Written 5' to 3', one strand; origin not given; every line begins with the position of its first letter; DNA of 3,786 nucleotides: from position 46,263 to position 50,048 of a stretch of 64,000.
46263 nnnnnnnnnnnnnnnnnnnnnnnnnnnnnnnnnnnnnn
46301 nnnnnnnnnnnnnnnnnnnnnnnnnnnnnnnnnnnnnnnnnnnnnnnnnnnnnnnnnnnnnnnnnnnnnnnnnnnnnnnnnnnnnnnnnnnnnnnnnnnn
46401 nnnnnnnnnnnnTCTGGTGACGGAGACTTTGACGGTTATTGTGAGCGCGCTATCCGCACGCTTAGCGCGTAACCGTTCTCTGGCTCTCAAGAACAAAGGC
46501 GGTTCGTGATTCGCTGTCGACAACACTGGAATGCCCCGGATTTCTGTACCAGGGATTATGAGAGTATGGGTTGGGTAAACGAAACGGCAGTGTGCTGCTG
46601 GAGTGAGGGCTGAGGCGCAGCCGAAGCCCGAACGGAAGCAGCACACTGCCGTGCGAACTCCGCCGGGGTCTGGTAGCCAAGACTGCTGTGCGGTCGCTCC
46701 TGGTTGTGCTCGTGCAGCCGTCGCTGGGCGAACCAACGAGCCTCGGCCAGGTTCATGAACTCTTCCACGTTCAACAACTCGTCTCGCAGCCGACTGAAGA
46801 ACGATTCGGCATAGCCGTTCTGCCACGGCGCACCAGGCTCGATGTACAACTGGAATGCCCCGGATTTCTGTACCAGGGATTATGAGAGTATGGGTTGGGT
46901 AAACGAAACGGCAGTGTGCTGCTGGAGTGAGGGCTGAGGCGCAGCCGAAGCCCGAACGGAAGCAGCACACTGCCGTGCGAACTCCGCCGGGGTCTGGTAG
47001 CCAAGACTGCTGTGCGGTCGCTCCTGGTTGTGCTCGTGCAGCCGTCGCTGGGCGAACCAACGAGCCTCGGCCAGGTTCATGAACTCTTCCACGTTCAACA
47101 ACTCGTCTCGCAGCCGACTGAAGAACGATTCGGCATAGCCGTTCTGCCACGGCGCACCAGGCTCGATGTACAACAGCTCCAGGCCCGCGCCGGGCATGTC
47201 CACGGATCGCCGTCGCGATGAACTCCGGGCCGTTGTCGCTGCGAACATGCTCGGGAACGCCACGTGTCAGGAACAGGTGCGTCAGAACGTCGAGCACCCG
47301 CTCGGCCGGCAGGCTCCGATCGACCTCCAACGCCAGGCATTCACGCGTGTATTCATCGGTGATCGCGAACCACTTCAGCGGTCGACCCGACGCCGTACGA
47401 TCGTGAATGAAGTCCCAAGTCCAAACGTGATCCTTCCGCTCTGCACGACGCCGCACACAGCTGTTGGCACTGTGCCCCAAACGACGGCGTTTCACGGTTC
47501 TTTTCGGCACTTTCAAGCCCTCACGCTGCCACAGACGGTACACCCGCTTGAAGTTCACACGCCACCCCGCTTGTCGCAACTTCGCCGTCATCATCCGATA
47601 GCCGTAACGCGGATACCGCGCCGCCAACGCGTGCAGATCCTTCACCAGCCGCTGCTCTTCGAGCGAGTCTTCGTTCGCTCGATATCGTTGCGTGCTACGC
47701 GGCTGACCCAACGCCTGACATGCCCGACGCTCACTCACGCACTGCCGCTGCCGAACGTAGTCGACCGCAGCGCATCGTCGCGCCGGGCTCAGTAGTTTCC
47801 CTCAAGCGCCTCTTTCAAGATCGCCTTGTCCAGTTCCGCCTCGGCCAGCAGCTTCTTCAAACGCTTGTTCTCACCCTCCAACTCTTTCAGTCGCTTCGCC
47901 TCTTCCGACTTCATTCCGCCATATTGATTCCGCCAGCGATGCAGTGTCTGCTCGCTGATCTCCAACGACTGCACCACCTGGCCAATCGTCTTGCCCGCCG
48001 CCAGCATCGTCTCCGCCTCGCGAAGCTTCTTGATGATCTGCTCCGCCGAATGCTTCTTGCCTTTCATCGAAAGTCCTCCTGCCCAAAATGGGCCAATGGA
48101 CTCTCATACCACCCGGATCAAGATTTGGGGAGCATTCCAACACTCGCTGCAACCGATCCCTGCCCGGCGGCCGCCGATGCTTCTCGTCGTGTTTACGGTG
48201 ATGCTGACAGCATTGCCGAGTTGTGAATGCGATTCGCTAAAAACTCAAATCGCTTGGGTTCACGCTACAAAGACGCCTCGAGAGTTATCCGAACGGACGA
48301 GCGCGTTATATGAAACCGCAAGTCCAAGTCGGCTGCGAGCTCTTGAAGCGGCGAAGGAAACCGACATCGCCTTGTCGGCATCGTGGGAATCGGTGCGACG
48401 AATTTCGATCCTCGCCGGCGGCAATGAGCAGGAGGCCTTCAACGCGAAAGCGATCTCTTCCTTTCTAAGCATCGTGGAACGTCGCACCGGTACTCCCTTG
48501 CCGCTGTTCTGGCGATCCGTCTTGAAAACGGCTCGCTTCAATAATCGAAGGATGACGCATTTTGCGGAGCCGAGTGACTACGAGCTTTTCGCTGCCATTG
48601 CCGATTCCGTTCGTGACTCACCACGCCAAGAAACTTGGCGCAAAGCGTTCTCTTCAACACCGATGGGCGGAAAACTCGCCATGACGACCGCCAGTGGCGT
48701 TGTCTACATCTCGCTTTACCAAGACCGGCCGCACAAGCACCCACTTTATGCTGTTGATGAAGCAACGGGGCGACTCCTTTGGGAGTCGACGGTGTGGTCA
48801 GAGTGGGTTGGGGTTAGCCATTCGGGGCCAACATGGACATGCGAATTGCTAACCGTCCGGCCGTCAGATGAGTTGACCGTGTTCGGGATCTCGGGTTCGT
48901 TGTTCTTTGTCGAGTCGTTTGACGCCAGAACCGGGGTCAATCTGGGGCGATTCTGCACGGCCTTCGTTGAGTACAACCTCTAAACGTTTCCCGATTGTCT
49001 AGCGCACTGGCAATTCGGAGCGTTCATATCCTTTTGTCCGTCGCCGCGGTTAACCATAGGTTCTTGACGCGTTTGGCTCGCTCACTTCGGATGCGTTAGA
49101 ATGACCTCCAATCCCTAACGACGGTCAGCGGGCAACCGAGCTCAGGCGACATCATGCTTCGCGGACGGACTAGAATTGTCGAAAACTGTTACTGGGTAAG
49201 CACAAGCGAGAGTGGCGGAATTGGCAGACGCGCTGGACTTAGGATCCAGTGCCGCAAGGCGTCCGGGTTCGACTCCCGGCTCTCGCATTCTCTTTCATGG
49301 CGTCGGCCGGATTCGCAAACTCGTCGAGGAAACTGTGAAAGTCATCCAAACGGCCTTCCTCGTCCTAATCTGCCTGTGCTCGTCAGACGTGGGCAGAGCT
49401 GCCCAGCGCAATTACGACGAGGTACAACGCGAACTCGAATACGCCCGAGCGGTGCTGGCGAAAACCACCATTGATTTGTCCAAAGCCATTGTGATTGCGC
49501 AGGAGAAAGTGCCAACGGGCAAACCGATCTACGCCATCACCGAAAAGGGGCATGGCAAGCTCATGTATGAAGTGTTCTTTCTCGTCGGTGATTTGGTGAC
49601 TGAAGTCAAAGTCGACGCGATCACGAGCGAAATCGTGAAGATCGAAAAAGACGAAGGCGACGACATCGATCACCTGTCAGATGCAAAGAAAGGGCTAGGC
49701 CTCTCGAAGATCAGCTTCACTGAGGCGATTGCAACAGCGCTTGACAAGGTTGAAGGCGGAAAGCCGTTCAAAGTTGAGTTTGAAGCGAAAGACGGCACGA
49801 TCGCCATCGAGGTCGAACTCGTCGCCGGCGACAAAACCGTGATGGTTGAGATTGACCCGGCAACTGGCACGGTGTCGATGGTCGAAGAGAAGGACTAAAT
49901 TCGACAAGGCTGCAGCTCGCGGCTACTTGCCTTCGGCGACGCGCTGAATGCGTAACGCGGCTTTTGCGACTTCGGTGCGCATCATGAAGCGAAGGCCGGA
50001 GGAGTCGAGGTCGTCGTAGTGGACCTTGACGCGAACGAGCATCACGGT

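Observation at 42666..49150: Same-strand array of small ORFs separated by a conserved structured repeat with attC-like ends: candidate integron cassette array without an adjacent integrase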

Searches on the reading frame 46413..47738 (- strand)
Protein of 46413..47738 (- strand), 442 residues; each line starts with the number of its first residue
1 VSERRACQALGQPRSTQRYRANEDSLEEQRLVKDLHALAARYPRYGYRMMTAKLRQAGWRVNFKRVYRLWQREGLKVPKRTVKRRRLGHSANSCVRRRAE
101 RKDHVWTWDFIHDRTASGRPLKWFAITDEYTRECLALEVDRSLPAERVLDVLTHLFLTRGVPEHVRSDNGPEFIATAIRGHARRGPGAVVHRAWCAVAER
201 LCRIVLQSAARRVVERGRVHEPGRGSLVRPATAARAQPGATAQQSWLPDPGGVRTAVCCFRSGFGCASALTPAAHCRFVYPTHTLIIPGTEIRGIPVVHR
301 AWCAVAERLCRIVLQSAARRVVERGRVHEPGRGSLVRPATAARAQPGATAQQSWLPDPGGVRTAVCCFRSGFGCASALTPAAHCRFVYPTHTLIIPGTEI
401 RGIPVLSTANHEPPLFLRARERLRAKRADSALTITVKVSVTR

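Call 82: search_protein_families(library=pfam, max_evalue=0.001, proteins=[window:46413-47738:-])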
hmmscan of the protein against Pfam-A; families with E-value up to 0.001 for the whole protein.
window:46413-47738:- (442 aa): 3 families
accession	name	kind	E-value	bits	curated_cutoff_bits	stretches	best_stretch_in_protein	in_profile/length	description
PF00665.32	rve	-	9.9e-14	51.9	32.6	1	100-179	2-84/102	Integrase core domain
PF13276.12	HTH_21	-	6.4e-12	46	28.1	1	29-80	4-57/60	HTH-like domain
PF19746.4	DUF6233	-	9.1e-05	22.9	27.6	0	180-218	6-45/59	Family of unknown function (DUF6233)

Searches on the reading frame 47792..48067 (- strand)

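Call 82: search_protein_families(library=pfam, max_evalue=0.001, proteins=[window:47792-48067:-])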
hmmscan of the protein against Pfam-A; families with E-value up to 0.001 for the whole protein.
window:47792-48067:- (92 aa): 3 families
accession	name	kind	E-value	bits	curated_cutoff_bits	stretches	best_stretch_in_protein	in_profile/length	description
PF01527.26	HTH_Tnp_1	-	9.7e-16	58.2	24.1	1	1-75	1-75/75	Transposase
PF13551.12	HTH_29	-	0.00019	21.9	28.1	1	21-78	7-62/64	Winged helix-turn helix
PF13384.12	HTH_23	-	0.00023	21.3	24.6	1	21-50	13-44/50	Homeodomain-like domain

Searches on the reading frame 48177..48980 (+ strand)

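Call 21: search_protein_families(library=pfam, max_evalue=0.01, proteins=[window:48177-48980:+])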
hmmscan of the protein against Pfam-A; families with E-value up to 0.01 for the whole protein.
window:48177-48980:+ (268 aa): 1 family
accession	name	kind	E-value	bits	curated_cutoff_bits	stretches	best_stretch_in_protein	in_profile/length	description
PF13360.13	PQQ_2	-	0.00053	20.1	27.6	1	151-239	14-89/233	Outer membrane protein assembly factor BamB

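Call 75: search_protein_families(library=padloc, max_evalue=0.001, proteins=[window:48177-48980:+])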
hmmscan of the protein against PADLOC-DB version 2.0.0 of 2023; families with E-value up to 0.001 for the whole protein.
window:48177-48980:+ (268 aa): 0 families

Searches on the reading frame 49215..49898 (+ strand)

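Call 82: search_protein_families(library=pfam, max_evalue=0.001, proteins=[window:49215-49898:+])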
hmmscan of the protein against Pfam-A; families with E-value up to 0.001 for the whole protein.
window:49215-49898:+ (227 aa): 1 family
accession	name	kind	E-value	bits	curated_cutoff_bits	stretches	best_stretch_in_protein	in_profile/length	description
PF03413.25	PepSY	-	5.8e-15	55.8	24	2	165-220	1-56/60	Peptidase propeptide and YPEB domain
